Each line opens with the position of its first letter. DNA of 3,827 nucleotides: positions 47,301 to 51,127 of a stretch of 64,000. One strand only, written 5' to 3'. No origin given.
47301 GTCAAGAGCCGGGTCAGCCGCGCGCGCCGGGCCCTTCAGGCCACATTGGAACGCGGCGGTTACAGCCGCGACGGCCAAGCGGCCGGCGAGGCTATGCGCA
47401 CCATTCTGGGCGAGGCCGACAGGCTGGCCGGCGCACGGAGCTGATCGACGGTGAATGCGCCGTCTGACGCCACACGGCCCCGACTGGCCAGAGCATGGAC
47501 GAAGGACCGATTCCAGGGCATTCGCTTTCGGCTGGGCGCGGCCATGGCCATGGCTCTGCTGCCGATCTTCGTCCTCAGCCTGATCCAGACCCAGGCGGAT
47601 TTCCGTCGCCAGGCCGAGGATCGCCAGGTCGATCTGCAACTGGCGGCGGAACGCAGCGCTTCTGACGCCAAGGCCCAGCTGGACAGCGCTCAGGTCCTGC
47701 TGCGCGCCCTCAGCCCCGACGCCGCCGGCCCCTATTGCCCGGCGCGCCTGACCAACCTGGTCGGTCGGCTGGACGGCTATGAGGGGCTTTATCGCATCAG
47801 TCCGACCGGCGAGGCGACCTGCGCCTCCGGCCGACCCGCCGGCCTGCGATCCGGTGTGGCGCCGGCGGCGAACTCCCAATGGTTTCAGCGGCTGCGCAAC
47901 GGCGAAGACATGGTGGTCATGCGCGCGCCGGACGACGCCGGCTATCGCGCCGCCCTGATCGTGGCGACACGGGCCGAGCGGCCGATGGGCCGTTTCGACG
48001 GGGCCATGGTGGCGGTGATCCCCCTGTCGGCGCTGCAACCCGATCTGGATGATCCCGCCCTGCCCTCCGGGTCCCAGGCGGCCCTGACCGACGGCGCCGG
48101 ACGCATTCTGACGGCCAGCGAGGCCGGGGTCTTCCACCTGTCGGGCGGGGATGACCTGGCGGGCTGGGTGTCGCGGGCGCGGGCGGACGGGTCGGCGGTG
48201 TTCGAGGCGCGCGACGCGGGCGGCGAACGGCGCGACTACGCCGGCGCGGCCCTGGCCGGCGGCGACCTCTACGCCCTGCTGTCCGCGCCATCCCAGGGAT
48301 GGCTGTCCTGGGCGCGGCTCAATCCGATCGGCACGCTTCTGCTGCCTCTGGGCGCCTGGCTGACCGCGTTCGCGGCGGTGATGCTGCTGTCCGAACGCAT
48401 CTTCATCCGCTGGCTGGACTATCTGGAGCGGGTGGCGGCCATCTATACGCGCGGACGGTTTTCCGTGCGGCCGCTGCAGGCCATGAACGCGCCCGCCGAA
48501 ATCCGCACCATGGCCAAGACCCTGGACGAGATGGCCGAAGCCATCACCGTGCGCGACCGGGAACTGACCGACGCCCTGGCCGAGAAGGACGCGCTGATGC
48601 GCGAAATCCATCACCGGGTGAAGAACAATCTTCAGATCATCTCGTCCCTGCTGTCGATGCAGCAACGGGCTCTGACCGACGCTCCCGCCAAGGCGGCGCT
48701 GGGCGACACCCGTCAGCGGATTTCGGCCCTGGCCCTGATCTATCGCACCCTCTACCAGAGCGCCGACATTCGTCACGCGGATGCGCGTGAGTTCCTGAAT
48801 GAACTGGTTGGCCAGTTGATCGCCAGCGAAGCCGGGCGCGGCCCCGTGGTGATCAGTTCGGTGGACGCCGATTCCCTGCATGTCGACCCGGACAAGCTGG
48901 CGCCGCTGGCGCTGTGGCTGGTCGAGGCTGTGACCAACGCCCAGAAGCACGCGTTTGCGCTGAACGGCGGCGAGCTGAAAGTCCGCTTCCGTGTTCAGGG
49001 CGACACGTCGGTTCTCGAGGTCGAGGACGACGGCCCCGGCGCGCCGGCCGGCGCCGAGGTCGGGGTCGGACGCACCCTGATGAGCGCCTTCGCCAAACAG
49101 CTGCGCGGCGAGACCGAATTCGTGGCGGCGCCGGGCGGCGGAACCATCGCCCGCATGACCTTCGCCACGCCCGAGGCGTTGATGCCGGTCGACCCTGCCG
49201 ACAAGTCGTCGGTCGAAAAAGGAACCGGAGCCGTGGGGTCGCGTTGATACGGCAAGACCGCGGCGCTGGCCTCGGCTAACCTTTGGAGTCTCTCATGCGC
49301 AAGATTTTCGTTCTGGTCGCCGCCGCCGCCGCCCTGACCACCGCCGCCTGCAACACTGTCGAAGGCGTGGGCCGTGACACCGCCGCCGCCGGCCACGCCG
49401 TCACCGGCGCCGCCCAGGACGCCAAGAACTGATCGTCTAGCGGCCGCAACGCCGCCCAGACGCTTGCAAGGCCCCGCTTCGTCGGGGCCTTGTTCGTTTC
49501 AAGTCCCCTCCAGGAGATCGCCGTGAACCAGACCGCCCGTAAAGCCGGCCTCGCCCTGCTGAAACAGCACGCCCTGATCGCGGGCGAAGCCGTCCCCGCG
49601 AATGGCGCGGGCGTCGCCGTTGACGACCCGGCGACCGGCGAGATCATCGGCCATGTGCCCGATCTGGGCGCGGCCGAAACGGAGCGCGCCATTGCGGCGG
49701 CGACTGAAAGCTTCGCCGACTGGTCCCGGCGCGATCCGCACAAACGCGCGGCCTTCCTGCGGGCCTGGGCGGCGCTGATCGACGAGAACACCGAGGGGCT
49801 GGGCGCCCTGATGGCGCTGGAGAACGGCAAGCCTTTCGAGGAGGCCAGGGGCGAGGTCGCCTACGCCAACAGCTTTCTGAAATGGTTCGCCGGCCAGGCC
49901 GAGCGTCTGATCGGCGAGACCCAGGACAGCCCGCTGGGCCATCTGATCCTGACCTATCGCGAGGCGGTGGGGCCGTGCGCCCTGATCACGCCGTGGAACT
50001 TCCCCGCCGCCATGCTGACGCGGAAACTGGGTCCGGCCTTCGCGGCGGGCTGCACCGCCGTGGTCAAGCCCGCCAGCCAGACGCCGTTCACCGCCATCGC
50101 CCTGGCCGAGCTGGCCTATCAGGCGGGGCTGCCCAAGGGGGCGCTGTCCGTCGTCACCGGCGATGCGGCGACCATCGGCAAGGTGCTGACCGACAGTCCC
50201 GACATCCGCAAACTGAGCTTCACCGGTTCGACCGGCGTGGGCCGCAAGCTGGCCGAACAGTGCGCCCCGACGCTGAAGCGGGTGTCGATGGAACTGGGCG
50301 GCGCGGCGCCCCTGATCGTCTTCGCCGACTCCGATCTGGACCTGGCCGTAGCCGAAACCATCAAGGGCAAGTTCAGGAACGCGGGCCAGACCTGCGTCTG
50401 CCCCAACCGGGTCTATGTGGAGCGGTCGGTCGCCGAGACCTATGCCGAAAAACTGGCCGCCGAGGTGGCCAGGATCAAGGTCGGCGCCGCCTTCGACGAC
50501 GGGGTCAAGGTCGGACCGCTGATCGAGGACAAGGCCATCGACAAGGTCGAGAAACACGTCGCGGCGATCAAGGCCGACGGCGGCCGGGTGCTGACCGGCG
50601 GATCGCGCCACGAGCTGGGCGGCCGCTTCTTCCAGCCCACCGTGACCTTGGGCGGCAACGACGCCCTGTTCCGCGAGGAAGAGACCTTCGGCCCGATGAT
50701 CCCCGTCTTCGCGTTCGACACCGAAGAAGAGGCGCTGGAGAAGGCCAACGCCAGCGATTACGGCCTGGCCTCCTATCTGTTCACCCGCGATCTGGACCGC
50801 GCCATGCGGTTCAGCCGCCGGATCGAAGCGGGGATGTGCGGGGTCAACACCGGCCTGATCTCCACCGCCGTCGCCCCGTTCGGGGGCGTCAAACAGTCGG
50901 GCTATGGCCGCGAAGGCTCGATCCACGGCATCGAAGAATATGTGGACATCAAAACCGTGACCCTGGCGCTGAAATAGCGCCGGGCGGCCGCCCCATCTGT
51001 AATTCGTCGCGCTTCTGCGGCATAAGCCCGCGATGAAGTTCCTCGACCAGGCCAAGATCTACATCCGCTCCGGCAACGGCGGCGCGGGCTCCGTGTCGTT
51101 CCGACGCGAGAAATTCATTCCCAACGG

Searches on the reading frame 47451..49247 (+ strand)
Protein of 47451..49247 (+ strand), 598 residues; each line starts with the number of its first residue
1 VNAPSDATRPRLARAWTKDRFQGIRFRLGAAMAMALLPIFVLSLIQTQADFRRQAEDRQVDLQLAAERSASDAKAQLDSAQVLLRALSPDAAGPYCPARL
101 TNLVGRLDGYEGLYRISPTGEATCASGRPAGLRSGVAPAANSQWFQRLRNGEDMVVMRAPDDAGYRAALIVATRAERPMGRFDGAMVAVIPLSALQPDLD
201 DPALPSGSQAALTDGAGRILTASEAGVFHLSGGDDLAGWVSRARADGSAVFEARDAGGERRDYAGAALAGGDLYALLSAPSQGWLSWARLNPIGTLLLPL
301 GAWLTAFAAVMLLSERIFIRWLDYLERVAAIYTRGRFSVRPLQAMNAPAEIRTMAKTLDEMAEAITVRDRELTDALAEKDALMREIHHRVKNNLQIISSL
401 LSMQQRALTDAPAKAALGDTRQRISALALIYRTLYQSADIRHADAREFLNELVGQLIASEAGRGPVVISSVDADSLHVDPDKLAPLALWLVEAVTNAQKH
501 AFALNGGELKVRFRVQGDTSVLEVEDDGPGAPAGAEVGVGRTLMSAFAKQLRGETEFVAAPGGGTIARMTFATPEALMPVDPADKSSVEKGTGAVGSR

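Call 17: search_protein_families(library=pfam, proteins=[window:47451-49247:+])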
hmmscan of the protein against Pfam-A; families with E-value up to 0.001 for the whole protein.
window:47451-49247:+ (598 aa): 5 families
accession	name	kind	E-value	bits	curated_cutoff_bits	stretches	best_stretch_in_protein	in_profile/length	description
PF07568.18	HisKA_2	-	2.2e-25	89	22.3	1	385-459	1-75/76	Histidine kinase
PF02743.24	dCache_1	-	4.1e-08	33.5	45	1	62-253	11-213/240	Cache domain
PF02518.31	HATPase_c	-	8.9e-08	33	26.4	1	488-571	8-107/111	Histidine kinase-, DNA gyrase B-, and HSP90-like ATPase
PF13581.12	HATPase_c_2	-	3.1e-06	27.6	27.4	1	473-548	19-109/127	Histidine kinase-like ATPase domain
PF07536.20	HWE_HK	-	7.5e-05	23.8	22.8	1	385-446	1-59/83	HWE histidine kinase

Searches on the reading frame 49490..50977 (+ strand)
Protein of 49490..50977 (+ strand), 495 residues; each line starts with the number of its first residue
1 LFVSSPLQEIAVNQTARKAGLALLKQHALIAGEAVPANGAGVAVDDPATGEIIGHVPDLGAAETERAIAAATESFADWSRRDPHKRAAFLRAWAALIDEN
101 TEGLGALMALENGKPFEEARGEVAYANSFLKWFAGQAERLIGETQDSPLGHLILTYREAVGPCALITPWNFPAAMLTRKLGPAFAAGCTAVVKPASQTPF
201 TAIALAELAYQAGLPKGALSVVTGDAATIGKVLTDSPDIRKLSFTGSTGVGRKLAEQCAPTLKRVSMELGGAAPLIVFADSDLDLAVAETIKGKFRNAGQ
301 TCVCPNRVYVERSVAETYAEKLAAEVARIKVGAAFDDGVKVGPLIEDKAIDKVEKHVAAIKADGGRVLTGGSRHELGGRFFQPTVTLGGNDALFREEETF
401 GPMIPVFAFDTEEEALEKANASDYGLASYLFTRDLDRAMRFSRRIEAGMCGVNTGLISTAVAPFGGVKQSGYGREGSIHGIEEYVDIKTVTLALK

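Call 17: search_protein_families(library=pfam, proteins=[window:49490-50977:+])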
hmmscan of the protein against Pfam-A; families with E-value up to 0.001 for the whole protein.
window:49490-50977:+ (495 aa): 1 family
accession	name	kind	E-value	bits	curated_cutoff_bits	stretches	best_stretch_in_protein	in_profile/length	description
PF00171.27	Aldedh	-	1.5e-159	531.9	23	1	42-490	9-461/461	Aldehyde dehydrogenase family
